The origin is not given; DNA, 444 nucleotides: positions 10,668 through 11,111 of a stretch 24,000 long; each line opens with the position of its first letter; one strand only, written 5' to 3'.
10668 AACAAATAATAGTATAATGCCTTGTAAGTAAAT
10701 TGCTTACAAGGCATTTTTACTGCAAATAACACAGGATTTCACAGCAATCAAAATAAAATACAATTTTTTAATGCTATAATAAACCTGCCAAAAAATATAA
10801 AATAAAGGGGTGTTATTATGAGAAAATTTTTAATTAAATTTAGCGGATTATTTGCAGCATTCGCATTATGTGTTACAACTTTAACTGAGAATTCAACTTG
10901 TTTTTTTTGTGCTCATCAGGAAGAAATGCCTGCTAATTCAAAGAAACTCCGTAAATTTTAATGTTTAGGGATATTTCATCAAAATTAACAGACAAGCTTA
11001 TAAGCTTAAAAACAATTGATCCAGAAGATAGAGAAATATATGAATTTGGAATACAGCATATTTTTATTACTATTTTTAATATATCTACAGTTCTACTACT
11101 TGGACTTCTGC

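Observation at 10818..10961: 47-aa AgrD-like precursor absent from the ORF track, with a two-cysteine CFFCA core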

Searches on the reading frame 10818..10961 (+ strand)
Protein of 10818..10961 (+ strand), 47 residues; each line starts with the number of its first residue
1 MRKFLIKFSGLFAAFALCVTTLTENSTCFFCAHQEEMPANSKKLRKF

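Call 3: search_protein_families(library=pfam, proteins=[window:10818-10958:+], max_evalue=1)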
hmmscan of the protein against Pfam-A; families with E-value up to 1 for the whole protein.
window:10818-10958:+ (47 aa): 0 families

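Call 4: search_protein_families(library=ncbifam, proteins=[window:10818-10958:+], max_evalue=1)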
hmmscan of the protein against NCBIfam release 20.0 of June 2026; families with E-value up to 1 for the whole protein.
window:10818-10958:+ (47 aa): 1 family
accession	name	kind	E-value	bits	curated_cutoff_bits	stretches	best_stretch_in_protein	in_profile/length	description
TIGR04223.1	quorum_AgrD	subfamily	2.2e-07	30.9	19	1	7-43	2-38/38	AgrD family cyclic lactone autoinducer peptide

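Call 5: find_homologous_proteins(query=window:10818-10958:+, max_evalue=10)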
Query window:10818-10958:+ (47 aa): 6 proteins with E <= 10 among 6 candidates.
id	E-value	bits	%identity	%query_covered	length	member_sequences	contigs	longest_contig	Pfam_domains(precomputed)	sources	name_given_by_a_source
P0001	4.8e-23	96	96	100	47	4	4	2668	-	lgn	-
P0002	1.7e-19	85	85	100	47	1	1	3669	-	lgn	-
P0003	1.8e-19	85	81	100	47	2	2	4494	-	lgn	-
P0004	3.5e-19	84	83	100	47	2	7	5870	-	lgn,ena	-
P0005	5.1e-19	83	81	100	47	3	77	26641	-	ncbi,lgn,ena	-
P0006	4.5e-18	80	81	100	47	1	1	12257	-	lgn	-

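Call 6: list_cluster_members(proteins=[window:10818-10958:+, window:10961-11539:+, window:9383-10666:+, window:8614-9405:+])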
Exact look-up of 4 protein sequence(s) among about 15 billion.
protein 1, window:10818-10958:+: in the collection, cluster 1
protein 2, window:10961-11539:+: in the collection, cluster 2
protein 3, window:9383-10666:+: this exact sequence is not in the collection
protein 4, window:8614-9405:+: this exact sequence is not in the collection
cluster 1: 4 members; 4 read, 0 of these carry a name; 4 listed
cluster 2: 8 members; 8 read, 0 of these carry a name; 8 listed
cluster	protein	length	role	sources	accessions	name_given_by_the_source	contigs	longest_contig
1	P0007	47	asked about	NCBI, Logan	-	-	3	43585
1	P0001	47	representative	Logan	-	-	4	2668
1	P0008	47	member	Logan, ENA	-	-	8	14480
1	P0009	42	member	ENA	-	-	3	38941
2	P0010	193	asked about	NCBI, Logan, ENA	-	-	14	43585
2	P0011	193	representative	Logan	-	-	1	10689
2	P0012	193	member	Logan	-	-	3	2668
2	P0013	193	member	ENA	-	-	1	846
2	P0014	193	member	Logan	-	-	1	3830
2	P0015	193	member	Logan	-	-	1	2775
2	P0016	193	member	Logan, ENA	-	-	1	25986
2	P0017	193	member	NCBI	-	-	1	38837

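Call 8: find_encoding_contigs(protein=window:10818-10961:+, flank=10000, max_places=6)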
Protein window:10818-10961:+ (47 aa): 10 contigs read that carry it; 6 places shown.
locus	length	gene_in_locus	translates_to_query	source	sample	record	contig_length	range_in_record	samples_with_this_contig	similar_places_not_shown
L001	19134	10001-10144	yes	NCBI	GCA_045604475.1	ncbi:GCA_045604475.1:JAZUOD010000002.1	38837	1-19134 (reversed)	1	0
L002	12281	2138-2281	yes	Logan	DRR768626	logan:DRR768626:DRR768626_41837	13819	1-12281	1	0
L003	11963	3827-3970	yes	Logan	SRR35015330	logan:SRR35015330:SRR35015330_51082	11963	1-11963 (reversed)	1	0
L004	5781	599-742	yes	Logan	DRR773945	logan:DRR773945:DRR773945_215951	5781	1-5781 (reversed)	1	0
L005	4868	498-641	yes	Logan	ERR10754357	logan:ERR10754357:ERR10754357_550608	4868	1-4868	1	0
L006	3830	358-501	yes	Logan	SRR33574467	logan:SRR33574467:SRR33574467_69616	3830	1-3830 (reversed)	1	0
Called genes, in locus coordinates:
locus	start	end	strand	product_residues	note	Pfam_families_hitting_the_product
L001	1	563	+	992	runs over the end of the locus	PF22548:AEP-TOTE, PF00270:DEAD, PF04851:ResIII, PF13091:PLDc_2 (weak)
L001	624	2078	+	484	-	-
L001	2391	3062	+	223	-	-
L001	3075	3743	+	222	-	-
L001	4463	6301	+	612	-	PF18555:MobL, PF08238:Sel1 (weak)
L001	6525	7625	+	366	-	PF14659:Phage_int_SAM_3, PF00589:Phage_integrase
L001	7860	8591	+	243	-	PF00072:Response_reg, PF04397:LytTR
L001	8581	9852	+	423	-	PF14501:HATPase_c_5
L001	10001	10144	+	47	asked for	-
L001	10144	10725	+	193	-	PF04647:AgrB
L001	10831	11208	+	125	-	PF00059:Lectin_C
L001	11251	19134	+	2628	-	?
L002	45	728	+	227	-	PF00072:Response_reg (weak), PF04397:LytTR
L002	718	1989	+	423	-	PF14501:HATPase_c_5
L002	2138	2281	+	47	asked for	-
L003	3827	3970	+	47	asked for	-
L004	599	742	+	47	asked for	-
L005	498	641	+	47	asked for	-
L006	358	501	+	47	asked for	-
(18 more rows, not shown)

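Call 9: find_encoding_contigs(protein=P0005, flank=10000, max_places=8)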
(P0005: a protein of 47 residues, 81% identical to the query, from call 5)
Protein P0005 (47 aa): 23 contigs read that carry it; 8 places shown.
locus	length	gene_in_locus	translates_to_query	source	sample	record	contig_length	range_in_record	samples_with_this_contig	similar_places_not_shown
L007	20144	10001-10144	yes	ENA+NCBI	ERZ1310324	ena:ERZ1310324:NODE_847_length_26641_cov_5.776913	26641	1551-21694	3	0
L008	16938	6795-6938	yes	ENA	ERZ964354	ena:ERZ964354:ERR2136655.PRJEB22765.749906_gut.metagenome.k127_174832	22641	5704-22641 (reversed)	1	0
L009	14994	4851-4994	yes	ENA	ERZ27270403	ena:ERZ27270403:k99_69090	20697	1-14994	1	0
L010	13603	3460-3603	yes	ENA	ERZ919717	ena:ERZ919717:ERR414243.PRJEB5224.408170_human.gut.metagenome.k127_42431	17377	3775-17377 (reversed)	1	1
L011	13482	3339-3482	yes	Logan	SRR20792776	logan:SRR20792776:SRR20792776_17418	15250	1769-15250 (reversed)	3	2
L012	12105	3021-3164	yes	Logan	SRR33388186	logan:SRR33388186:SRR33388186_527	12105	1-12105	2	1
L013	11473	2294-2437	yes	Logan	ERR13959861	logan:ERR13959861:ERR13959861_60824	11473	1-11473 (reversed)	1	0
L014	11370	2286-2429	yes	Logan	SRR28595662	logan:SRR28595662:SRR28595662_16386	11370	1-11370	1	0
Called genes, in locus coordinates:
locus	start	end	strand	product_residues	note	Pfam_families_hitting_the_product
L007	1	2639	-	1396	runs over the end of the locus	?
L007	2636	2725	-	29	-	-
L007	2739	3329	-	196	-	-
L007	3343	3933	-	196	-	PF04647:AgrB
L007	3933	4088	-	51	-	-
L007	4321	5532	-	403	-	PF14501:HATPase_c_5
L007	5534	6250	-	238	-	PF00072:Response_reg, PF04397:LytTR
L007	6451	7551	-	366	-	PF14659:Phage_int_SAM_3, PF00589:Phage_integrase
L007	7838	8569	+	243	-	PF00072:Response_reg, PF04397:LytTR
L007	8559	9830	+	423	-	PF14501:HATPase_c_5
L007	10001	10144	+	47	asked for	-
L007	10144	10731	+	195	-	PF04647:AgrB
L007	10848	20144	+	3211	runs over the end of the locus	PF00059:Lectin_C, PF00092:VWA, PF13519:VWA_2, PF13768:VWA_3, PF25023:TEN_YD-shell, PF05593:RHS_repeat, PF25023:TEN_YD-shell, PF05593:RHS_repeat, +8 more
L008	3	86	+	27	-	?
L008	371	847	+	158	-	-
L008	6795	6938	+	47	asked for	-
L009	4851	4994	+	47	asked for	-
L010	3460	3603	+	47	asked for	-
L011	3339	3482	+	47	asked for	-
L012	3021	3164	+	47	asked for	-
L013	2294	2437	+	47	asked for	-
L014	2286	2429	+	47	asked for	-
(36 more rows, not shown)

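Call 60: search_protein_representatives(alignment_id=A3)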
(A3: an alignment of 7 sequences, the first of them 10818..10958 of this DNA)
Query: 7 sequences, 47 profile positions. Proteins with E-value up to 0.001 (for the whole library): 234; up to 1e-10: 23; up to 1e-30: 0. The best 150 are listed.
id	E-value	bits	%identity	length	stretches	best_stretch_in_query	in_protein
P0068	4.2e-16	74.5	-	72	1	1-47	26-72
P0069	7.8e-15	70.4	-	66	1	2-47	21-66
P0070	1.3e-14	69.8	-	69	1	1-47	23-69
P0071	2.3e-14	69.0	-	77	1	1-47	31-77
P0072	2.5e-14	68.8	-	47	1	1-47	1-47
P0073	1.2e-13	66.6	-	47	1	1-47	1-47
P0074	2.0e-13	65.9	-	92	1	2-47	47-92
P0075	2.3e-13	65.8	-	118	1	12-47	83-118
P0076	5.5e-13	64.5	-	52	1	2-47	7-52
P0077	7.4e-13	64.1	-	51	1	2-47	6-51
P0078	1.0e-12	63.7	-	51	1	3-47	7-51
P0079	1.1e-12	63.6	-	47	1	1-47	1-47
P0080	1.9e-12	62.8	-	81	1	1-47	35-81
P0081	2.0e-12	62.7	-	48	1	7-47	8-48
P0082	3.7e-12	61.9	-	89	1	3-47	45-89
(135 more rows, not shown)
